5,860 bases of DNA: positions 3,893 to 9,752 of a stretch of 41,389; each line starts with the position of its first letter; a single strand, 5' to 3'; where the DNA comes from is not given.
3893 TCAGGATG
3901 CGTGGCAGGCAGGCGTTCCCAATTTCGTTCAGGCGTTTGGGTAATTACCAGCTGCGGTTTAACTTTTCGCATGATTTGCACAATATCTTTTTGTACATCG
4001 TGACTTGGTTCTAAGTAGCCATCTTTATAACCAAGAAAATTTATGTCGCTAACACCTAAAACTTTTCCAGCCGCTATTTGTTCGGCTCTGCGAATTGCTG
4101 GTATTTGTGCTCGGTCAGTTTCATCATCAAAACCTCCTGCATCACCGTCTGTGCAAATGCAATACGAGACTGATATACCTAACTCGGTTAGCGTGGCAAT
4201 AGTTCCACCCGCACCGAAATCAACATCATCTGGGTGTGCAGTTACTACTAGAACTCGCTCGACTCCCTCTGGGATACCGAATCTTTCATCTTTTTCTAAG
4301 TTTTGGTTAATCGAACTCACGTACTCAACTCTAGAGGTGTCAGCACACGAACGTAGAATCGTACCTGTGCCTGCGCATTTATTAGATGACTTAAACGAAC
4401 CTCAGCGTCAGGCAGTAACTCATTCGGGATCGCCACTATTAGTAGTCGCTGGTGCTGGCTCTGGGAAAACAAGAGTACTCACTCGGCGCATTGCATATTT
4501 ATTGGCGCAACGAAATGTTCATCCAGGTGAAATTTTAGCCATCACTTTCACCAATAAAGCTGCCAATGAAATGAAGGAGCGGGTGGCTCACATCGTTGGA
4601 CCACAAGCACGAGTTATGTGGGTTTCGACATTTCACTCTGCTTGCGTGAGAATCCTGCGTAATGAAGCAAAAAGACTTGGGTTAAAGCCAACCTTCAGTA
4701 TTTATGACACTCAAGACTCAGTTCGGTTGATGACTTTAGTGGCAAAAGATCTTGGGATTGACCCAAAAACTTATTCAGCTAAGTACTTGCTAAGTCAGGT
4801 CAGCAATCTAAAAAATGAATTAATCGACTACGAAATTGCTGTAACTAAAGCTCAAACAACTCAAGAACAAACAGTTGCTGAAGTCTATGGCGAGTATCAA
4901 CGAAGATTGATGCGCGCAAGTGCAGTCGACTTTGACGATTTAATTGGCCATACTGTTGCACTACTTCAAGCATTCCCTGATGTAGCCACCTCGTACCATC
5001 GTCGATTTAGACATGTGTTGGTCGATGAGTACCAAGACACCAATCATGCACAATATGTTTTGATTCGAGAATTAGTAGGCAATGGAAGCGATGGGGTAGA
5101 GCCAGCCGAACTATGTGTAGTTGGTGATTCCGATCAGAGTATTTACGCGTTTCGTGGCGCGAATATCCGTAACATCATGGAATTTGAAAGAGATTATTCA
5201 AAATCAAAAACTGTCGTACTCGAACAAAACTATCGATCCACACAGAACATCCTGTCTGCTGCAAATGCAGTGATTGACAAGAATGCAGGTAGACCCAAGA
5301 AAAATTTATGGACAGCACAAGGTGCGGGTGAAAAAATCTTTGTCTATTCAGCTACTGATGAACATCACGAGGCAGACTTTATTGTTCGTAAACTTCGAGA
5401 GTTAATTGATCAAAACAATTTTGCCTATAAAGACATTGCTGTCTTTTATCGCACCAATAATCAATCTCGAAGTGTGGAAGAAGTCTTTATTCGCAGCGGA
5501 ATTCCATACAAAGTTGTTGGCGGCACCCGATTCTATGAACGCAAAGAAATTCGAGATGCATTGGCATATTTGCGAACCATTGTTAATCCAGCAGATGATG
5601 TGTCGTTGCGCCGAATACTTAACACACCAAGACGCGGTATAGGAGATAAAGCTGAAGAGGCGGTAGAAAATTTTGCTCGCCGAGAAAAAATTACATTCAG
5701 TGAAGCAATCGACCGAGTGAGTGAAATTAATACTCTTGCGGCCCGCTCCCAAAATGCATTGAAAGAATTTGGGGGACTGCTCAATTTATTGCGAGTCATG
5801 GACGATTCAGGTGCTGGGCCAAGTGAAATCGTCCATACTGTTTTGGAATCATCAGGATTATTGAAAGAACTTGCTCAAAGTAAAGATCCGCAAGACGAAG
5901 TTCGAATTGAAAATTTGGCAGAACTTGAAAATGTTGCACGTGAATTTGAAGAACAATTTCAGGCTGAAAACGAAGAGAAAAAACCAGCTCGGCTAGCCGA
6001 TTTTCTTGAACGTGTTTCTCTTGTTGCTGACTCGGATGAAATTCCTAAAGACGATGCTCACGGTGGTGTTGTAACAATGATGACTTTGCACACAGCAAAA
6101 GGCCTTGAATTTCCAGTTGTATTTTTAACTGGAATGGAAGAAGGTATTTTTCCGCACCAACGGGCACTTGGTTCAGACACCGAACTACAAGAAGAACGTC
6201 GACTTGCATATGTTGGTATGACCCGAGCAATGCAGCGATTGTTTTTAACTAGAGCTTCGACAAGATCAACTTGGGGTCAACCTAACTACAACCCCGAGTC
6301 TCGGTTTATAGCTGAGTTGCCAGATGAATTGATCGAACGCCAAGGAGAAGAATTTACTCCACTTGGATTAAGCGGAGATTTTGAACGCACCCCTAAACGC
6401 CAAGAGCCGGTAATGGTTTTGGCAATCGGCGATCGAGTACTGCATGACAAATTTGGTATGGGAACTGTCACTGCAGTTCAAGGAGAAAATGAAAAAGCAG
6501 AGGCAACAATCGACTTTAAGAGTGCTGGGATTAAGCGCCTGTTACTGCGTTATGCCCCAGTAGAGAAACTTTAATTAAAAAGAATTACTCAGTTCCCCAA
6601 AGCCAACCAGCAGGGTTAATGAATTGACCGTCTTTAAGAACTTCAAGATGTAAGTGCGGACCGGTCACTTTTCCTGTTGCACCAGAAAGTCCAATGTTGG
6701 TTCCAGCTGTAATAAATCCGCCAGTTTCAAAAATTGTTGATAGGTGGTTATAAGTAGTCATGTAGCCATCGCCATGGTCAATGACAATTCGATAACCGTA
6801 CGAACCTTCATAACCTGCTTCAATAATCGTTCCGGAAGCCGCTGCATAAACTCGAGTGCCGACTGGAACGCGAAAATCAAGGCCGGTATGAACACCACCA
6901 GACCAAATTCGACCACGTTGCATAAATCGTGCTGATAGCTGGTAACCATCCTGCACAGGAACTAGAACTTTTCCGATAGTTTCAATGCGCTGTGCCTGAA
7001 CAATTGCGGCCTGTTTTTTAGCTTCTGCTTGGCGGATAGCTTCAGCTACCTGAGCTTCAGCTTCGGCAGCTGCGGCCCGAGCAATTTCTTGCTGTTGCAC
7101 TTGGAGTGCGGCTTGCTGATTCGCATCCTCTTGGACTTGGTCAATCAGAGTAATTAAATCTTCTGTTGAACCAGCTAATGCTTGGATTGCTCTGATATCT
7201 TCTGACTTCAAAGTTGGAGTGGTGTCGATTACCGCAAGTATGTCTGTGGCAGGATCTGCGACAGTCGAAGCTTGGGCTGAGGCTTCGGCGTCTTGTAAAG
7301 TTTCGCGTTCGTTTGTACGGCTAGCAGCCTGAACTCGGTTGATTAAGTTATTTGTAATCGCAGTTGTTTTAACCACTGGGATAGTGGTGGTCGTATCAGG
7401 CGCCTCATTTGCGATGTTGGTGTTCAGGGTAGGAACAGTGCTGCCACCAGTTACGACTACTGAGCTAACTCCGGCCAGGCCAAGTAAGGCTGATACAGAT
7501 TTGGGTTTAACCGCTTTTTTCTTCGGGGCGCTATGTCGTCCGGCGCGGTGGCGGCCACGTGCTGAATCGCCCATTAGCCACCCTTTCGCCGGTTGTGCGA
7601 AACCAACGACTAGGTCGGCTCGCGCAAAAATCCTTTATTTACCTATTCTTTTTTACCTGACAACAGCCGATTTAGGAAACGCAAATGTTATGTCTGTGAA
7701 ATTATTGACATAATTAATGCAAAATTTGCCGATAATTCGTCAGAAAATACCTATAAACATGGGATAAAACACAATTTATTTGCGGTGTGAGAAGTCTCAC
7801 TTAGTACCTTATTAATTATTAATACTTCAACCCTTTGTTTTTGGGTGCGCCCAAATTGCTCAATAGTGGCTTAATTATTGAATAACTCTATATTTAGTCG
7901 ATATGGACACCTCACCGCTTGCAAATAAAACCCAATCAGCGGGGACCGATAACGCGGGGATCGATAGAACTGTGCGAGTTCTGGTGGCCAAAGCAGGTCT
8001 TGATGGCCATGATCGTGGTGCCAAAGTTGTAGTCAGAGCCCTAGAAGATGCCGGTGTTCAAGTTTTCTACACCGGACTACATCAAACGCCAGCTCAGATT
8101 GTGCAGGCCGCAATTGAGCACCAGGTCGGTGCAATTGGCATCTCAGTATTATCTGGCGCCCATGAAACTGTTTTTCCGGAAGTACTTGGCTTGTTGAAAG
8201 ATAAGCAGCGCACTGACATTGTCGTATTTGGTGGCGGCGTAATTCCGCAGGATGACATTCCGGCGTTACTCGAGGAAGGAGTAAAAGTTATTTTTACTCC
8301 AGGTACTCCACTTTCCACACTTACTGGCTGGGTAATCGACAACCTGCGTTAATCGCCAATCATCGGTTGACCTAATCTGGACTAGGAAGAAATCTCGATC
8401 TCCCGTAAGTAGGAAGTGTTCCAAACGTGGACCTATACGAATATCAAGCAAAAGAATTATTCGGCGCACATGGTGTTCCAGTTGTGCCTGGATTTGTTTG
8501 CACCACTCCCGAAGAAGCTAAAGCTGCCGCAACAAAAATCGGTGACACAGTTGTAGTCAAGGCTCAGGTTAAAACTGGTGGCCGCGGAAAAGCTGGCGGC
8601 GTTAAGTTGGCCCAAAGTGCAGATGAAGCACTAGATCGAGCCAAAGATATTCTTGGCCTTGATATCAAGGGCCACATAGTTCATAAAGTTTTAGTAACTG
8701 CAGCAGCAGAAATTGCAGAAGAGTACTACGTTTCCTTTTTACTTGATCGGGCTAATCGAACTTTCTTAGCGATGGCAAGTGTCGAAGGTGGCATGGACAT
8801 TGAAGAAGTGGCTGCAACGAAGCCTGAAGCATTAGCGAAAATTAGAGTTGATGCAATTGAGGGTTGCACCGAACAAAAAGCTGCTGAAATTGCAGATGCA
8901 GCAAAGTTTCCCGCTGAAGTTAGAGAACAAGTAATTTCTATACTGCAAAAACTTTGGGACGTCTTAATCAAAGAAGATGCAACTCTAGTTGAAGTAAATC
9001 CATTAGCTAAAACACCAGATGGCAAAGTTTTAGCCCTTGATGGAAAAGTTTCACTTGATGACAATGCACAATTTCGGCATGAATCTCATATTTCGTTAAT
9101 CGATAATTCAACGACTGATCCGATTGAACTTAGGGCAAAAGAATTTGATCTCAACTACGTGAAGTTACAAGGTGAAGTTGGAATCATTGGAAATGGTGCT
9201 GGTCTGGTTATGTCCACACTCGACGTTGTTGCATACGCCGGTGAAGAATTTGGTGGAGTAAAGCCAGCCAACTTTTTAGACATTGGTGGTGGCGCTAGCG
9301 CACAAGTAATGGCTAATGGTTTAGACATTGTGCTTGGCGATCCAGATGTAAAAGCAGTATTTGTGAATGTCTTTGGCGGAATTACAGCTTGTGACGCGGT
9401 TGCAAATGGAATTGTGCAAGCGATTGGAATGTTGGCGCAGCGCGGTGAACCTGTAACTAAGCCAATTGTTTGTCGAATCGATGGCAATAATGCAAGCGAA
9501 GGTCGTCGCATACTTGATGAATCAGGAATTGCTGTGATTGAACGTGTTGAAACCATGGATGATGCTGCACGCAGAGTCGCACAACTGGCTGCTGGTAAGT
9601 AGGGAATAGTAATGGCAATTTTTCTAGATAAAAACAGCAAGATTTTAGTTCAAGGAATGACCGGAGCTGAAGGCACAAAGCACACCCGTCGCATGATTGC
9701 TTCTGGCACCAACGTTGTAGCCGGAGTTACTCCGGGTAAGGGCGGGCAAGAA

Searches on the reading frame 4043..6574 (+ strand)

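Call 39: search_protein_families(library=pfam, proteins=[window:4043-6574:+], max_evalue=0.00001)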
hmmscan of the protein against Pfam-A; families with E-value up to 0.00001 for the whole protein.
window:4043-6574:+ (843 aa): 6 families
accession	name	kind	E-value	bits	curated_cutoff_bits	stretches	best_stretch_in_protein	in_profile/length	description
PF00580.27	UvrD-helicase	-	7e-92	308.4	23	1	117-385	1-270/271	UvrD/REP helicase N-terminal domain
PF13361.12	UvrD_C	-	6.3e-83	279.5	25.6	1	391-738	1-348/350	UvrD-like helicase C-terminal domain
PF13245.12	AAA_19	-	3.1e-22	79.6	25.1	1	121-371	1-134/134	AAA domain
PF21196.3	PcrA_UvrD_tudor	-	1.2e-15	57.5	23.9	1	795-842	1-48/48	PcrA/UvrD tudor domain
PF13538.12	UvrD_C_2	-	2.6e-08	34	27.4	1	678-735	3-51/52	UvrD-like helicase C-terminal domain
PF13604.12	AAA_30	-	2.6e-06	27.7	27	0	117-182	2-67/191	AAA domain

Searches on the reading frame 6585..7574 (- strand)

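Call 39: search_protein_families(library=pfam, proteins=[window:6585-7574:-], max_evalue=0.00001)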
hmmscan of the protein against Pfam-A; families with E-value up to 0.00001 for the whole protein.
window:6585-7574:- (329 aa): 1 family
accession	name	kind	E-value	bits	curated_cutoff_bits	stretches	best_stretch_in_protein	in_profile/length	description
PF01551.29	Peptidase_M23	-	9.9e-29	99.8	28.7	1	228-321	2-96/96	Peptidase family M23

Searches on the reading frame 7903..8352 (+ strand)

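Call 39: search_protein_families(library=pfam, proteins=[window:7903-8352:+], max_evalue=0.00001)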
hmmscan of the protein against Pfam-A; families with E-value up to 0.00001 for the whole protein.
window:7903-8352:+ (149 aa): 1 family
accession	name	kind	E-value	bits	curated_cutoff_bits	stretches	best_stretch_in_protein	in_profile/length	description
PF02310.24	B12-binding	-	1.5e-22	80.1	32.1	1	25-135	2-114/121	B12 binding domain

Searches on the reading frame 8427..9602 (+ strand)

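Call 39: search_protein_families(library=pfam, proteins=[window:8427-9602:+], max_evalue=0.00001)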
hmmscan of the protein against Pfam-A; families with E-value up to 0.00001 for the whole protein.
window:8427-9602:+ (391 aa): 4 families
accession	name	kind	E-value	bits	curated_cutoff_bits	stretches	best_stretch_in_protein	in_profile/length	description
PF08442.15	ATP-grasp_2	-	7.7e-70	235.1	29.5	1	2-194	1-201/202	ATP-grasp domain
PF00549.24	Ligase_CoA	-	2.4e-18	66.9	24.5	1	256-383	3-127/128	CoA-ligase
PF24948.1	Citrate_synth_N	-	2.7e-13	50.2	83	1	40-219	52-229/232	ATP-citrate synthase ATP-grasp domain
PF13549.11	ATP-grasp_5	-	3.9e-11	43.2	27.6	1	3-210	10-221/221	ATP-grasp domain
